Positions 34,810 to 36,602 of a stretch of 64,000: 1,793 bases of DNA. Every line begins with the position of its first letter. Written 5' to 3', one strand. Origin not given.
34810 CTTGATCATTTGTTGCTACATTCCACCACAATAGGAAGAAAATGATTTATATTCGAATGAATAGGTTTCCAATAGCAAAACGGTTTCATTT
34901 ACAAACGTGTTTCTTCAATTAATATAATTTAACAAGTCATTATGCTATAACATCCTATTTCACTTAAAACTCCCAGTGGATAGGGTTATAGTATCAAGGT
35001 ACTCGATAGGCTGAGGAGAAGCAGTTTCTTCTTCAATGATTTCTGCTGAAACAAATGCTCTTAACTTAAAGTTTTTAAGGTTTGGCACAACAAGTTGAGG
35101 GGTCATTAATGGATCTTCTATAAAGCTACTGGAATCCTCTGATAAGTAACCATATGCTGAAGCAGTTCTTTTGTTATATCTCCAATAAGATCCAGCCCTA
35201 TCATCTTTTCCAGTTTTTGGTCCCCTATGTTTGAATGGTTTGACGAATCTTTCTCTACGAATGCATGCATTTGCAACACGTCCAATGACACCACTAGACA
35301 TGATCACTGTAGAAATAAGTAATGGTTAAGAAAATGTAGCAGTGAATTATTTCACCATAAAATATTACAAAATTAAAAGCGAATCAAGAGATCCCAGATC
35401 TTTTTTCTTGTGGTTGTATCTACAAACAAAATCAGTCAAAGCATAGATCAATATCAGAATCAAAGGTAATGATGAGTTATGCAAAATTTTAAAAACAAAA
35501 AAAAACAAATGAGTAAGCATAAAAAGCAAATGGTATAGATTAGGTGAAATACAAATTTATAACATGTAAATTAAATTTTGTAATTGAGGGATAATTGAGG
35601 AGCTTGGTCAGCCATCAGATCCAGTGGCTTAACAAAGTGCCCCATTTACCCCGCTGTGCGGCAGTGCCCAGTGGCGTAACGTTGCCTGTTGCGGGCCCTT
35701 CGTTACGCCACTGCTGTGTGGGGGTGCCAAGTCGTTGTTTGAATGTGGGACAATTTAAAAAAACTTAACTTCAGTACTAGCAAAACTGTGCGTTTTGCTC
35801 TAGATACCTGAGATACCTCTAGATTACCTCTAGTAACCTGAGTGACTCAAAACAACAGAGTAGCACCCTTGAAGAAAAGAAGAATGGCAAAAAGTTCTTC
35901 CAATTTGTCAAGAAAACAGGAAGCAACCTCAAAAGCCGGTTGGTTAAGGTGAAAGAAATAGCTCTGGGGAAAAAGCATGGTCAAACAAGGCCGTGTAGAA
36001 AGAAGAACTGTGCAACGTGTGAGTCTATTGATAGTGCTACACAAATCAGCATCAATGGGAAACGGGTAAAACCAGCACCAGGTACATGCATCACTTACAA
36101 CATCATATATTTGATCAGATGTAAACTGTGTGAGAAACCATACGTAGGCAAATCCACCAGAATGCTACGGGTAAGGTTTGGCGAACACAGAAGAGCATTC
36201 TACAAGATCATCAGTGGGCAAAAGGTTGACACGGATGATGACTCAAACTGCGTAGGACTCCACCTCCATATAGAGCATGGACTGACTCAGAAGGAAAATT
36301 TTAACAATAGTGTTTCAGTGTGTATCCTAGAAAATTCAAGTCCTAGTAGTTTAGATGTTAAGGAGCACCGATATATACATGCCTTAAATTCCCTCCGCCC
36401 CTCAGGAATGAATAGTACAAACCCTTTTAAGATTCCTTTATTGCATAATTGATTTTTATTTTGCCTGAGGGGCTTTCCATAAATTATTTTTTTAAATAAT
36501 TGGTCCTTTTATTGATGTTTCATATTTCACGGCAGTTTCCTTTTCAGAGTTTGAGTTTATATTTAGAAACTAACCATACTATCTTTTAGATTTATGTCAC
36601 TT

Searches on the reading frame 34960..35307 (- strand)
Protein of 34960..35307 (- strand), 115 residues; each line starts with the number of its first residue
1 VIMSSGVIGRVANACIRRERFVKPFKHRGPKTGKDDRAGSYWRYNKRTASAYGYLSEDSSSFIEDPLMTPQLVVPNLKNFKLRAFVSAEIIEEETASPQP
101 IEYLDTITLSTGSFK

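Call 22: find_homologous_proteins(query=window:34960-35307:-, max_evalue=0.00001)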
Query window:34960-35307:- (115 aa): 8 proteins with E <= 0.00001 among 11 candidates.
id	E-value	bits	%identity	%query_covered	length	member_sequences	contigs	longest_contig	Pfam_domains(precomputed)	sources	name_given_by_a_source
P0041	3.5e-67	241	97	98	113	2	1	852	PF09809.15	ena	-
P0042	2.3e-62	225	91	98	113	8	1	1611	PF09809.15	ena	-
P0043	2.4e-62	225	88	98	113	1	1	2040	PF09809.15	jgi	jgi:hypothetical protein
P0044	2.1e-50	187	75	98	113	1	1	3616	PF09809.15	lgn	-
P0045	1.8e-47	178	71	97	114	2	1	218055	PF09809.15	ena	-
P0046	1.1e-45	172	71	97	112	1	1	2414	PF09809.15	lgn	-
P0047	4.2e-44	167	70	97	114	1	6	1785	PF09809.15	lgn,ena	-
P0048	5.6e-43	163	66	98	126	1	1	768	PF09809.15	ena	-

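Call 39: list_cluster_members(proteins=[P0041, P0042, P0043, P0045])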
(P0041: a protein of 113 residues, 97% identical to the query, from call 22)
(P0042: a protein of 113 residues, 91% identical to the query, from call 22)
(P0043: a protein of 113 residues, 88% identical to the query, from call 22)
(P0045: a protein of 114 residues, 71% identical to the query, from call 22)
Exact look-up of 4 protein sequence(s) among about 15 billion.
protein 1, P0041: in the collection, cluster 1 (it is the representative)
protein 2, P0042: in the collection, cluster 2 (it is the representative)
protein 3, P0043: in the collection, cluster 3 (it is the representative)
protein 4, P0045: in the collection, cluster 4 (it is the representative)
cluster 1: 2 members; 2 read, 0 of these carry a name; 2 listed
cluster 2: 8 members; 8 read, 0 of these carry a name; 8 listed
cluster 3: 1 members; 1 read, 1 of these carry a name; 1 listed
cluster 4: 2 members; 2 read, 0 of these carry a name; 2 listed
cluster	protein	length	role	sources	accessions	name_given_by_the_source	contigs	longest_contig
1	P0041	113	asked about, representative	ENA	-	-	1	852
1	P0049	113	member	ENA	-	-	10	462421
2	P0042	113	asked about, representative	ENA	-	-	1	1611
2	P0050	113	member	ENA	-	-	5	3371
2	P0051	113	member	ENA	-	-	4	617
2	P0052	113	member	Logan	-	-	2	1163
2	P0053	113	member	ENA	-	-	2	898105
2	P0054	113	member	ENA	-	-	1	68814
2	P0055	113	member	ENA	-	-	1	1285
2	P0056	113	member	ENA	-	-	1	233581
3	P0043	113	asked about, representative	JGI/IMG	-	hypothetical protein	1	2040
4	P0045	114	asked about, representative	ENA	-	-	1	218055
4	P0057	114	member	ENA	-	-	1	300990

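Call 42: find_encoding_contigs(protein=P0049, flank=10000, max_places=10)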
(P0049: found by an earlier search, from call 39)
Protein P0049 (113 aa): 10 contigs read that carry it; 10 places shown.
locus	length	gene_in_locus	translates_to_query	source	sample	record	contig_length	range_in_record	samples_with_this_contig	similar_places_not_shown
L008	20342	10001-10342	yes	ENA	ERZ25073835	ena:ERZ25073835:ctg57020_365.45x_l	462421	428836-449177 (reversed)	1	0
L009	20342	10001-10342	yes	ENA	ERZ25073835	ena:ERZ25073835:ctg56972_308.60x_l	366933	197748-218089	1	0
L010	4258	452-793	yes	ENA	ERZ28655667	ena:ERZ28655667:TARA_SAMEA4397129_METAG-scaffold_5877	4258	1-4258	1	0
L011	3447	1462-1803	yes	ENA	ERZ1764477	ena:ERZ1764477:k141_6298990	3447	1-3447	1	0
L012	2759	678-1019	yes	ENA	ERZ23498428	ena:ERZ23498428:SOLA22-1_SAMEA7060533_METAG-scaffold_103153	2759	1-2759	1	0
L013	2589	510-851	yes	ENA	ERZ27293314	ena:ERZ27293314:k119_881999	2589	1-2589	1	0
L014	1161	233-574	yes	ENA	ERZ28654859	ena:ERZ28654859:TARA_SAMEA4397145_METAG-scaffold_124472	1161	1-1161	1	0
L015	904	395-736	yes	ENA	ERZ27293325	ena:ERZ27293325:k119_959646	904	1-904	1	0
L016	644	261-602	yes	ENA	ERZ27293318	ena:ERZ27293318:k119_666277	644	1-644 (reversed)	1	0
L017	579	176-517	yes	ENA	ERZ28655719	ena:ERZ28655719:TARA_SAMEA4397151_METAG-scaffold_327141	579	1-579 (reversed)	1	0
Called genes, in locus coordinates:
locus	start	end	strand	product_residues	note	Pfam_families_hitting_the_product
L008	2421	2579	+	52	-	-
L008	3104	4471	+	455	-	-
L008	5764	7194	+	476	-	-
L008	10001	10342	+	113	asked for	PF09809:MRP-L27 (weak)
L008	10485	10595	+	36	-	-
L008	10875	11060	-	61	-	-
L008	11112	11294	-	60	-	-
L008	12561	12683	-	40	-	-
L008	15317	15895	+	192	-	PF04421:Mss4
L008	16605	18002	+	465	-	-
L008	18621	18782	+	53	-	-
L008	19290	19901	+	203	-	-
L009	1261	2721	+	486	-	PF27108:PHD_Pygo (weak), PF00628:PHD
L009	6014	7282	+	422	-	-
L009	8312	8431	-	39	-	-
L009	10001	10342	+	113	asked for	PF09809:MRP-L27 (weak)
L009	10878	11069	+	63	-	-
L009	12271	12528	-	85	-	-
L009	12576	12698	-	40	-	-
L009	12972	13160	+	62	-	-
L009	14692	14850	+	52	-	-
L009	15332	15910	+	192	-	PF04421:Mss4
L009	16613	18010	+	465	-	-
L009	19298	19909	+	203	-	-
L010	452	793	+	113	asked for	PF09809:MRP-L27 (weak)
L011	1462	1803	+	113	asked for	PF09809:MRP-L27 (weak)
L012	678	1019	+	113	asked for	PF09809:MRP-L27 (weak)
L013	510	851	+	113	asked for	PF09809:MRP-L27 (weak)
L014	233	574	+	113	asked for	PF09809:MRP-L27 (weak)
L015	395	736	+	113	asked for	PF09809:MRP-L27 (weak)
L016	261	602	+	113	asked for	PF09809:MRP-L27 (weak)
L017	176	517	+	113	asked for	PF09809:MRP-L27 (weak)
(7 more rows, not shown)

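Call 54: find_encoding_contigs(protein=window:34960-35301:-, flank=10000, max_places=10)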
Protein window:34960-35301:- (113 aa): no gene with exactly this product is on record in the collection.

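Call 71: search_protein_families(library=pfam, proteins=[L008:3104-4471:+, L008:5764-7194:+, L009:6014-7282:+], max_evalue=0.001)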
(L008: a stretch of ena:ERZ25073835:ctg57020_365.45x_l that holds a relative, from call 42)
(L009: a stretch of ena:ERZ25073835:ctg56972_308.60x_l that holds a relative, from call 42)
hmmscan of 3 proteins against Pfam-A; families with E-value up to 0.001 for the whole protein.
L008:3104-4471:+ (455 aa): 1 family
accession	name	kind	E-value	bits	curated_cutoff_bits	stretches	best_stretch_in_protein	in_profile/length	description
PF00078.32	RVT_1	-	3.7e-06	27.2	29.6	1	275-411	8-134/205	Reverse transcriptase (RNA-dependent DNA polymerase)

L008:5764-7194:+ (476 aa): 0 families

L009:6014-7282:+ (422 aa): 0 families

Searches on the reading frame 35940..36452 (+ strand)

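Call 35: search_protein_families(library=pfam, proteins=[window:35940-36452:+], max_evalue=0.001)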
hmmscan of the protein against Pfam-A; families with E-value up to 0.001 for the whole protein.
window:35940-36452:+ (170 aa): 1 family
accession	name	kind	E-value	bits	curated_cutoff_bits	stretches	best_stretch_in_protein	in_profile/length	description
PF01541.30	GIY-YIG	-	0.00087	20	22.6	0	54-85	2-32/78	GIY-YIG catalytic domain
